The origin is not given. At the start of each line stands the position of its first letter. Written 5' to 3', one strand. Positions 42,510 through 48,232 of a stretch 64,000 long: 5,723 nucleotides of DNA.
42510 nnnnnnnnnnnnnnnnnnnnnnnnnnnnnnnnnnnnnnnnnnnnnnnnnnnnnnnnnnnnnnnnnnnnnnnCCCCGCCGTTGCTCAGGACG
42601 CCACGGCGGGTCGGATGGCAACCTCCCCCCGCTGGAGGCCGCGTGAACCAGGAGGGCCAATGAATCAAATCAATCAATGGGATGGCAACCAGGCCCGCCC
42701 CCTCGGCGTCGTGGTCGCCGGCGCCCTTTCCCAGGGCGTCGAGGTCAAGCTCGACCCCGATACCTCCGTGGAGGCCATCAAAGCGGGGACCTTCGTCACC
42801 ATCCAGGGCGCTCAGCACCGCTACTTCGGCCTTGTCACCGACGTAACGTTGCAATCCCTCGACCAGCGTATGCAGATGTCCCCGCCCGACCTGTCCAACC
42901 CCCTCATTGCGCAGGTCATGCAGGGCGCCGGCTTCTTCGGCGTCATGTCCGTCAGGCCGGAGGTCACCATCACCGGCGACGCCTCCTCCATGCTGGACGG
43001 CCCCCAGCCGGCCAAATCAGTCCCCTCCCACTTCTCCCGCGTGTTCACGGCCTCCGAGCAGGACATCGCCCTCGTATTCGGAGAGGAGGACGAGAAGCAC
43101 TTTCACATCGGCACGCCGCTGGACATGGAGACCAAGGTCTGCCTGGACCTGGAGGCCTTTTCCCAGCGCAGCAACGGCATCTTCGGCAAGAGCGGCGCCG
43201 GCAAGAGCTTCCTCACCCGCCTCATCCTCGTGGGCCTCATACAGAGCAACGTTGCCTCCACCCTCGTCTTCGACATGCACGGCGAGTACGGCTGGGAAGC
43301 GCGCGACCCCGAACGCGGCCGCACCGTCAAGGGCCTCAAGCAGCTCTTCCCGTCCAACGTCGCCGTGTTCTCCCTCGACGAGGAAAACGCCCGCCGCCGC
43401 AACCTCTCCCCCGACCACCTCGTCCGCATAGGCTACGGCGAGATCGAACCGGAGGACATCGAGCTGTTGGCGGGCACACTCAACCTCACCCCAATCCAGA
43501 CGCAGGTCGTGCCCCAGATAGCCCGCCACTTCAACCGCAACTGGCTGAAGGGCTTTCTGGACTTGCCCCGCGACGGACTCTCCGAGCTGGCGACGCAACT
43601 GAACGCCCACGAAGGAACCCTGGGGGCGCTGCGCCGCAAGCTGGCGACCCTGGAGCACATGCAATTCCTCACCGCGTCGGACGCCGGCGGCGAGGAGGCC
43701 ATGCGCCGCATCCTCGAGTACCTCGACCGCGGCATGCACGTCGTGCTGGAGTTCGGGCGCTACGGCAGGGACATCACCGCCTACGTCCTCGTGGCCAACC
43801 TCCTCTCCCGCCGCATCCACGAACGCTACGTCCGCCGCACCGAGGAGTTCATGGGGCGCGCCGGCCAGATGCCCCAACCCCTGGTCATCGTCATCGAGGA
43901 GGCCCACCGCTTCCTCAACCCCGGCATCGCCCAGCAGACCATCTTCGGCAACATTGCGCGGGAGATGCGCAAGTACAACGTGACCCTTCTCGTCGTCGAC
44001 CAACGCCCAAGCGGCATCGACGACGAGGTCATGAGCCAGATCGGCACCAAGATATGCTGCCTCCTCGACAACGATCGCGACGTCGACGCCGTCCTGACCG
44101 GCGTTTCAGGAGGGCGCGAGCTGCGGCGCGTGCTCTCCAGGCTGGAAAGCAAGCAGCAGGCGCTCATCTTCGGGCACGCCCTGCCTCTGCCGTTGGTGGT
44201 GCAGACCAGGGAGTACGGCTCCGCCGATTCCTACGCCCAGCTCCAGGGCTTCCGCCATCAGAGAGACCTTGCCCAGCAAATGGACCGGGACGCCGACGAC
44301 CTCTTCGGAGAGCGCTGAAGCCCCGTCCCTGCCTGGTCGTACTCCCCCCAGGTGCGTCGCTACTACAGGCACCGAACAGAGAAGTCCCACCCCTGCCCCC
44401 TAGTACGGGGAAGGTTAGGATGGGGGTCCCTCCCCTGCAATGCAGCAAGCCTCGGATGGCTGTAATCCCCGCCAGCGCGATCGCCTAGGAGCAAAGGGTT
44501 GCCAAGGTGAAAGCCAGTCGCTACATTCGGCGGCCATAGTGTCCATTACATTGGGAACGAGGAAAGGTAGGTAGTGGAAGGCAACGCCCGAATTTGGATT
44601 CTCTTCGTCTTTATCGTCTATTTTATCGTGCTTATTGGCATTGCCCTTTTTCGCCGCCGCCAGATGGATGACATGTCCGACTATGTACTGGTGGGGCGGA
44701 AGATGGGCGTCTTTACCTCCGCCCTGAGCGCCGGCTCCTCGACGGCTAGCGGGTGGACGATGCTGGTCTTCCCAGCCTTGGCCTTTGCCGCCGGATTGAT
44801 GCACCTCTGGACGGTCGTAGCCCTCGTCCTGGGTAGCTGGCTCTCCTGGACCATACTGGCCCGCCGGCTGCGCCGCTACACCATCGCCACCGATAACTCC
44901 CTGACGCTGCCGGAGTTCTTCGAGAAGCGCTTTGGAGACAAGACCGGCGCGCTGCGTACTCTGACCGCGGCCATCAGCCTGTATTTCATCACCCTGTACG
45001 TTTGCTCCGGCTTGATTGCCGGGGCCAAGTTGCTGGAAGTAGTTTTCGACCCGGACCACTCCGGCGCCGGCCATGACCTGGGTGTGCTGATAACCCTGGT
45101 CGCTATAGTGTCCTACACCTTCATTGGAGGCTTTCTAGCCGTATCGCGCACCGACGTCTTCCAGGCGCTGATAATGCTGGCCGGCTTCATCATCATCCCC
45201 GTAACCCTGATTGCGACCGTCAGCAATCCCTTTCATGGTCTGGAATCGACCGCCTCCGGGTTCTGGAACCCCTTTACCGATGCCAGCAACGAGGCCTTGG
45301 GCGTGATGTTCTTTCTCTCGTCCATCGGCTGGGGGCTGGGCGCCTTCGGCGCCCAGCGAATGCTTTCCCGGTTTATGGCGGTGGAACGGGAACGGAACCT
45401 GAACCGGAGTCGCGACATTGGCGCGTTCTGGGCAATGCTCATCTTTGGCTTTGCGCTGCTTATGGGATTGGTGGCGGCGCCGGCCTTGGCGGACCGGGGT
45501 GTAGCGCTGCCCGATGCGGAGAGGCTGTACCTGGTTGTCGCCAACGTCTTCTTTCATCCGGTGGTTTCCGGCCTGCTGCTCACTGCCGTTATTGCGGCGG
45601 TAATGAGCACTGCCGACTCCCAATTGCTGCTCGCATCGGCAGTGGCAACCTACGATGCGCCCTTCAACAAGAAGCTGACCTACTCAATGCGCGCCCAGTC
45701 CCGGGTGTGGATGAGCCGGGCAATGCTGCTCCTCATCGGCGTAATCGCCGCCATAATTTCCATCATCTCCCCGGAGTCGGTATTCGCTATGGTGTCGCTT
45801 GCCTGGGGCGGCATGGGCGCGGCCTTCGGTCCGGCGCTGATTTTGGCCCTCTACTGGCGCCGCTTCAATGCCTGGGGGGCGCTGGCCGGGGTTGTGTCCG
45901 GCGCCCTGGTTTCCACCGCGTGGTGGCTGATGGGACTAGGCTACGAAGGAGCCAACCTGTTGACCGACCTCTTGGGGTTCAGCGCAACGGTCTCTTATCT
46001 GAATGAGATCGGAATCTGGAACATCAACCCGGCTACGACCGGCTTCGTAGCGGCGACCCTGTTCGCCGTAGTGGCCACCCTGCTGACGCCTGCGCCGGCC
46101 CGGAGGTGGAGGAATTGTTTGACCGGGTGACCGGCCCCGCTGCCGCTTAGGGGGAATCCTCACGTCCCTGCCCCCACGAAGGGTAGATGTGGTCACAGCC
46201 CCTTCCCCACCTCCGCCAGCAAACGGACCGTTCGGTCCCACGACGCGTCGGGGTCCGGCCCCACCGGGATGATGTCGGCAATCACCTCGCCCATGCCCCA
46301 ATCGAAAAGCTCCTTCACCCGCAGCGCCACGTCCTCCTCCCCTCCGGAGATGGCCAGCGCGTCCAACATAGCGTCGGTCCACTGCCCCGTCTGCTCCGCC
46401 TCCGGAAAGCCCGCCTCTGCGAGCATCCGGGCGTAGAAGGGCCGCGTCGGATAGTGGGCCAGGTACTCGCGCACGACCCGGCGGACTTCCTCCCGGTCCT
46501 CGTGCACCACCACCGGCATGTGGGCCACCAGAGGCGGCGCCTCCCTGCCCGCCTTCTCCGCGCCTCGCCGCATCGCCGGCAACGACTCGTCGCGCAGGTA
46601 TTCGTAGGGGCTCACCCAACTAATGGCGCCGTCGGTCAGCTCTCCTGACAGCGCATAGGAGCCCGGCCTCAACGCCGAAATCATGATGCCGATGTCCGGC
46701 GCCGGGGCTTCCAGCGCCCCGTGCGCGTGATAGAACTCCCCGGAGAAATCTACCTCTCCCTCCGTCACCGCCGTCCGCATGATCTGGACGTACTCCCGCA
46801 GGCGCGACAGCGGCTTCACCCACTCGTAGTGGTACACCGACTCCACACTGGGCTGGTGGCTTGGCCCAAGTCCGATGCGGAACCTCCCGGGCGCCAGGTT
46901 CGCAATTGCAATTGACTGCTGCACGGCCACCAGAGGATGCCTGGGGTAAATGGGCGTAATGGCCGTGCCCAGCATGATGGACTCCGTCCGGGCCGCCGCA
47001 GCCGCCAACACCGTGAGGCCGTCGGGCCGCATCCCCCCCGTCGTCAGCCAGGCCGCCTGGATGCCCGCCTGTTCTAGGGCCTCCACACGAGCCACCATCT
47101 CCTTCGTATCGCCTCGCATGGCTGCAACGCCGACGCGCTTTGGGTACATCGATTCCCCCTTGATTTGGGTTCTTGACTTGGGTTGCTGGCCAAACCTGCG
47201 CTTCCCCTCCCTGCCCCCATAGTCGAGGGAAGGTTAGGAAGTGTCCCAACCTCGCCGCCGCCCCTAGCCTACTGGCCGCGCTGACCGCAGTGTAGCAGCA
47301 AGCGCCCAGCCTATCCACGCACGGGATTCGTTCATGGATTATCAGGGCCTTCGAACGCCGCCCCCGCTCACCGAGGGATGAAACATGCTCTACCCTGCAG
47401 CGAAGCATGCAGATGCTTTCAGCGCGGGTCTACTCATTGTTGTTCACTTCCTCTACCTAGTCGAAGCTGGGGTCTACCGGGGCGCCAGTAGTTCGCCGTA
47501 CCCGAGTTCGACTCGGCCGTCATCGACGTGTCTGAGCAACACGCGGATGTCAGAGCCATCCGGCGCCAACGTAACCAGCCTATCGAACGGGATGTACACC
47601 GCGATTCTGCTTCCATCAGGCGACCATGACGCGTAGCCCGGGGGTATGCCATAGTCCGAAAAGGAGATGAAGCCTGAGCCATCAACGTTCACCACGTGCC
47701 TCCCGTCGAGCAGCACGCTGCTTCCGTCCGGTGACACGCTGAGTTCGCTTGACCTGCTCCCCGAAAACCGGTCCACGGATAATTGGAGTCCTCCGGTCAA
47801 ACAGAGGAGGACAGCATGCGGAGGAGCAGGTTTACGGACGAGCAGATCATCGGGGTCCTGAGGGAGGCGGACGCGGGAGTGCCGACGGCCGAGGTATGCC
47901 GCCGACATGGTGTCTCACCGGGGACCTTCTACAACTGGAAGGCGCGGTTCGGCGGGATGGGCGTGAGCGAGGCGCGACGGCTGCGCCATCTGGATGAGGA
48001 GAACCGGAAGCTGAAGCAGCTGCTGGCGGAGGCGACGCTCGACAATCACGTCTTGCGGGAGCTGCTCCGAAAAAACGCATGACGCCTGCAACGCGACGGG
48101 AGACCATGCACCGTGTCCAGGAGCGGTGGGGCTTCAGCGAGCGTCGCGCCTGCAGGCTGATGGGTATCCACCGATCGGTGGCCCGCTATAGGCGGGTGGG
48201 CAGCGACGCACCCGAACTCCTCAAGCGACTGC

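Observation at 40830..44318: Tightly coupled nurA, barrel-like ORF and herA triad: possible undescribed three-component HerA system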

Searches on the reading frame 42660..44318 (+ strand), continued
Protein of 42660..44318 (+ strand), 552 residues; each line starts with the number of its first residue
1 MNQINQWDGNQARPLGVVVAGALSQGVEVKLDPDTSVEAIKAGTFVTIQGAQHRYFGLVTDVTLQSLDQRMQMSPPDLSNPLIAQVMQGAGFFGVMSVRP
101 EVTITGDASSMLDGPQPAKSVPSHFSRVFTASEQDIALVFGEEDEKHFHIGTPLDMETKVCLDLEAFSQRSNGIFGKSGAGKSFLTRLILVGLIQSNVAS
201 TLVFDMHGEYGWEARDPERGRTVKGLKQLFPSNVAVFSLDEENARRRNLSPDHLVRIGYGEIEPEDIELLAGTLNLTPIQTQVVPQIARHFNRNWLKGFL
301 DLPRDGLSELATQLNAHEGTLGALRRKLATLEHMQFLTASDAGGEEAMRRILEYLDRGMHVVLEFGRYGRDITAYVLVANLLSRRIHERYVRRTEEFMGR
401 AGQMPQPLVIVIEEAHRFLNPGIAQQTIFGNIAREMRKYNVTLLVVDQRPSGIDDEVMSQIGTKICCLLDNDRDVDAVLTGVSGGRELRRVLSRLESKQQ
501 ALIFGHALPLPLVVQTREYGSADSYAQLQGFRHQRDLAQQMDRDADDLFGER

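Call 59: predict_structure(alignment_id=A4)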
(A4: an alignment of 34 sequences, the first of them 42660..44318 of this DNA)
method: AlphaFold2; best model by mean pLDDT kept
length: 552 residues; sequences in the alignment: 34
mean_pLDDT: 60.1   pTM: 0.53
mean pLDDT of the five models: 60.1, 58.3, 56.4, 53.5, 52.1
residues with pLDDT >= 90: 40; 70-90: 162; 50-70: 169; < 50: 181
segments of 3 or more residues with pLDDT < 50: 1-10, 78-89, 107-114, 140-163, 170-185, 211-225, 448-453, 456-538
pLDDT, mean of each block of 10 residues (from residue 1): 29 81 75 71 73 73 65 52 47 73 56 56 83 64 37 28 48 34 49 66 69 40 50 76 62 76 82 85 92 88 89 92 90 70 65 81 69 75 76 68 67 60 54 55 54 48 34 33 31 28 27 31 37 42 55 46
secondary structure, 60 per line:
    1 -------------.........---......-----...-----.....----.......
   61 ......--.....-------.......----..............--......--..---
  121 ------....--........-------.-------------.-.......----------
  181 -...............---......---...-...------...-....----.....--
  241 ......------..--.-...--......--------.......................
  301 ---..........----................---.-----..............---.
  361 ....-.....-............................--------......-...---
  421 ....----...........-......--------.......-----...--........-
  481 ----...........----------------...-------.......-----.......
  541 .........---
elements in order: E14-22 E26-31 E45-49 E54-66 H69-73 H81-87 E92-105 H108-113 E127-130 H133-140 H164-170 H182-196 E200-205 E213-215 E222-224 H226-229 E234-238 H241-246 H264-269 H278-300 H304-313 H318-333 H343-356 E360-364 H366-370 H372-399 E408-413 H421-424 H429-439 E441-446 H455-461 E467-469 H472-479 H485-495 E512-514 H522-528 H534-549
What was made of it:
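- On HerA / FtsK-HerA superfamily translocase: The AF2 N-terminus is beta-rich but only pLDDT 65-83 (call 59).
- The window HerA model is of low confidence (pLDDT 60, call 59).
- Tried and rejected: The window HerA AF2 model is too poor for structure searching (pLDDT 60, call 59).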

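Call 73: find_encoding_contigs(protein=P0367, flank=5000, max_places=1)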
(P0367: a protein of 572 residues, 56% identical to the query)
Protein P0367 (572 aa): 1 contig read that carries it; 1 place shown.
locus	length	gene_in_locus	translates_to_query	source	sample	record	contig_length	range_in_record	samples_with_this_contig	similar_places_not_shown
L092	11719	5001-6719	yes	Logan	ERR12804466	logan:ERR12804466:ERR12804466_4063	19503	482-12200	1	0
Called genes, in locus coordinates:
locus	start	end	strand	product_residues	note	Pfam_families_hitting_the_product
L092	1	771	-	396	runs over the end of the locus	PF00108:Thiolase_N, PF00109:ketoacyl-synt, PF02803:Thiolase_C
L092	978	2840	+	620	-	PF00009:GTP_EFTU, PF01926:MMR_HSR1 (weak), PF03144:GTP_EFTU_D2, PF25461:Beta-barrel_SelB, PF09106:WHD_2nd_SelB, PF09107:WHD_3rd_SelB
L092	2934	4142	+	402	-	PF09376:NurA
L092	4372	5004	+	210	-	-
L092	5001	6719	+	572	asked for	PF01935:DUF87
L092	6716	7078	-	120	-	PF06262:Zincin_1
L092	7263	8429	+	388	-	PF02746:MR_MLE_N, PF13378:MR_MLE_C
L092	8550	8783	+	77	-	PF01037:AsnC_trans_reg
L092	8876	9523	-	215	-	PF02660:G3P_acyltransf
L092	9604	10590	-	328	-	PF02423:OCD_Mu_crystall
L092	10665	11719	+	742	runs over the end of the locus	PF00270:DEAD, PF04851:ResIII (weak), PF00271:Helicase_C, PF16124:RecQ_Zn_bind, PF09382:RQC, PF00570:HRDC, PF14493:HTH_40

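Call 74: find_encoding_contigs(protein=P0342, flank=5000, max_places=1)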
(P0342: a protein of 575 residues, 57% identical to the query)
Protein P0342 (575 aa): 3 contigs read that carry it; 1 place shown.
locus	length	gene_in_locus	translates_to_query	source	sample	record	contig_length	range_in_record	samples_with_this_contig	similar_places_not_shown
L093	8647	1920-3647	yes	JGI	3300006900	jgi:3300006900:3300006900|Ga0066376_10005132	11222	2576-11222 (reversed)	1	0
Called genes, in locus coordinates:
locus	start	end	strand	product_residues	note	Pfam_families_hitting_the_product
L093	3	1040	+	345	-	?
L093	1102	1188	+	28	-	-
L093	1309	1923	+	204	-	-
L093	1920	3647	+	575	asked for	PF01935:DUF87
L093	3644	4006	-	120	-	PF06262:Zincin_1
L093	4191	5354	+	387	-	PF02746:MR_MLE_N, PF13378:MR_MLE_C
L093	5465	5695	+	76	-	PF01037:AsnC_trans_reg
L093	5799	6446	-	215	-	PF02660:G3P_acyltransf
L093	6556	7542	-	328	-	PF02423:OCD_Mu_crystall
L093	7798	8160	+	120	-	-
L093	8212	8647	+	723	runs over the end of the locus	PF00270:DEAD, PF04851:ResIII (weak), PF00271:Helicase_C, PF16124:RecQ_Zn_bind, PF09382:RQC, PF00570:HRDC, PF14493:HTH_40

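Call 75: find_encoding_contigs(protein=P0384, flank=5000, max_places=1)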
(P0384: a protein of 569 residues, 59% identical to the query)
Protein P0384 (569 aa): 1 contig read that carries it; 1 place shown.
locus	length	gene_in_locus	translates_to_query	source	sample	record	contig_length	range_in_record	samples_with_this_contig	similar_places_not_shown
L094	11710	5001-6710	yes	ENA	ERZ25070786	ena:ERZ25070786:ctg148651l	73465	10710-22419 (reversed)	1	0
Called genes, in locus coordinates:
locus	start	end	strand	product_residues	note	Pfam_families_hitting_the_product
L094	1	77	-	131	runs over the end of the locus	PF00873:ACR_tran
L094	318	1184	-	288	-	PF02775:TPP_enzyme_C, PF12367:PFO_beta_C (weak)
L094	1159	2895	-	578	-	PF01558:POR, PF01855:POR_N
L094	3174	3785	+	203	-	PF02674:Colicin_V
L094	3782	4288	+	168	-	PF01844:HNH, PF14279:HNH_5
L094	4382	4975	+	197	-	-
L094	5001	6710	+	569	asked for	PF01935:DUF87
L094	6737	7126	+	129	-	PF15919:HicB_lk_antitox, PF15970:HicB-like_2 (weak), PF21748:UPF0150 (weak)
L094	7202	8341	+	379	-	PF02625:XdhC_CoxI, PF13478:XdhC_C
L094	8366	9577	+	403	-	PF02463:SMC_N (weak), PF11398:DUF2813 (faint), PF13175:AAA_15 (weak), PF13476:AAA_23, PF13304:AAA_21, PF13175:AAA_15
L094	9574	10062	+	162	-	-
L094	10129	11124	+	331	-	PF13546:DDE_5, PF01609:DDE_Tnp_1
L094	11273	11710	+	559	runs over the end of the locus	PF02129:Peptidase_S15, PF08530:PepX_C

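Call 76: find_encoding_contigs(protein=P0402, flank=5000, max_places=1)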
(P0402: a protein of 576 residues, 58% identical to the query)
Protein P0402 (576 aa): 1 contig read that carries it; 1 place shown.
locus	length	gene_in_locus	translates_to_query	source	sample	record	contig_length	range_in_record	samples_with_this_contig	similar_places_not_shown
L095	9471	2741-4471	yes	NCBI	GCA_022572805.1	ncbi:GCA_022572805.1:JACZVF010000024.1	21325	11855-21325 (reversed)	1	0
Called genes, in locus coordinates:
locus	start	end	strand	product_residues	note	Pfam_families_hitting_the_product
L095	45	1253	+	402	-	PF09376:NurA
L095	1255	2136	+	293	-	-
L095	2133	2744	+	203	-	-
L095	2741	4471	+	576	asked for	PF01935:DUF87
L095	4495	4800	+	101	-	PF14076:DUF4258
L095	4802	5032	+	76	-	PF15731:MqsA_antitoxin (weak)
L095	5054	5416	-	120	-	PF06262:Zincin_1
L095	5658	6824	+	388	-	PF02746:MR_MLE_N, PF13378:MR_MLE_C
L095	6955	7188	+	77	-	PF01037:AsnC_trans_reg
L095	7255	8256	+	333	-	PF08100:Dimerisation, PF00891:Methyltransf_2, PF13489:Methyltransf_23 (weak), PF08241:Methyltransf_11 (weak), PF08242:Methyltransf_12 (weak), PF13649:Methyltransf_25 (weak)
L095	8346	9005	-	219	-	PF02660:G3P_acyltransf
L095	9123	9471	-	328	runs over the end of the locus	PF02423:OCD_Mu_crystall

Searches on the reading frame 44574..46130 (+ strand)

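Call 55: search_protein_families(library=pfam, proteins=[window:44574-46130:+], max_evalue=0.001)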
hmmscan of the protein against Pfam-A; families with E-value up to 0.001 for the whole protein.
window:44574-46130:+ (518 aa): 1 family
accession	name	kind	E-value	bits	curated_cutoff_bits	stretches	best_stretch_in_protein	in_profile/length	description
PF00474.23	SSF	-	1.8e-66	225.1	22.8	1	37-443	1-406/406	Sodium:solute symporter family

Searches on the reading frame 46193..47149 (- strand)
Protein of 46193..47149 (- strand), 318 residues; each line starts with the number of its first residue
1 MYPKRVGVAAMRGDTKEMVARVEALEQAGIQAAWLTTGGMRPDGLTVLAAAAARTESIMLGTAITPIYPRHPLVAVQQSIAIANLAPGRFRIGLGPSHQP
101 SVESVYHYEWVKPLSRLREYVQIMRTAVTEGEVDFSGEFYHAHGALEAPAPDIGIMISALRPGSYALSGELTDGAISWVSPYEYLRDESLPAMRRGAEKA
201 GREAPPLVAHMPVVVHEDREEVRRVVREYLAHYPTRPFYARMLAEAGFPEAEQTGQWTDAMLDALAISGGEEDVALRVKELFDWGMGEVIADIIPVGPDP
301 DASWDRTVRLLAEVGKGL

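Call 55: search_protein_families(library=pfam, proteins=[window:46193-47149:-], max_evalue=0.001)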
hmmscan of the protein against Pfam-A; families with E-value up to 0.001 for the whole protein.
window:46193-47149:- (318 aa): 1 family
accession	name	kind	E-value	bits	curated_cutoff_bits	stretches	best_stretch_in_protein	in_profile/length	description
PF00296.26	Bac_luciferase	-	2.9e-54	185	27.9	1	13-286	20-312/314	Luciferase-like monooxygenase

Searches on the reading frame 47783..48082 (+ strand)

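Call 55: search_protein_families(library=pfam, proteins=[window:47783-48082:+], max_evalue=0.001)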
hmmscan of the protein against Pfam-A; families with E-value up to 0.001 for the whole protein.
window:47783-48082:+ (99 aa): 4 families
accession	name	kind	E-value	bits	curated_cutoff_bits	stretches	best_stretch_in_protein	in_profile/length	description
PF01527.26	HTH_Tnp_1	-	1.5e-25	89.6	24.1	1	13-82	3-75/75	Transposase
PF13384.12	HTH_23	-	7.9e-08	32.3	24.6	1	25-56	10-41/50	Homeodomain-like domain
PF13551.12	HTH_29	-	2.5e-07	31.1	28.1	1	25-72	4-60/64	Winged helix-turn helix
PF13518.12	HTH_28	-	6.9e-07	29.7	25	1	25-58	5-38/52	Helix-turn-helix domain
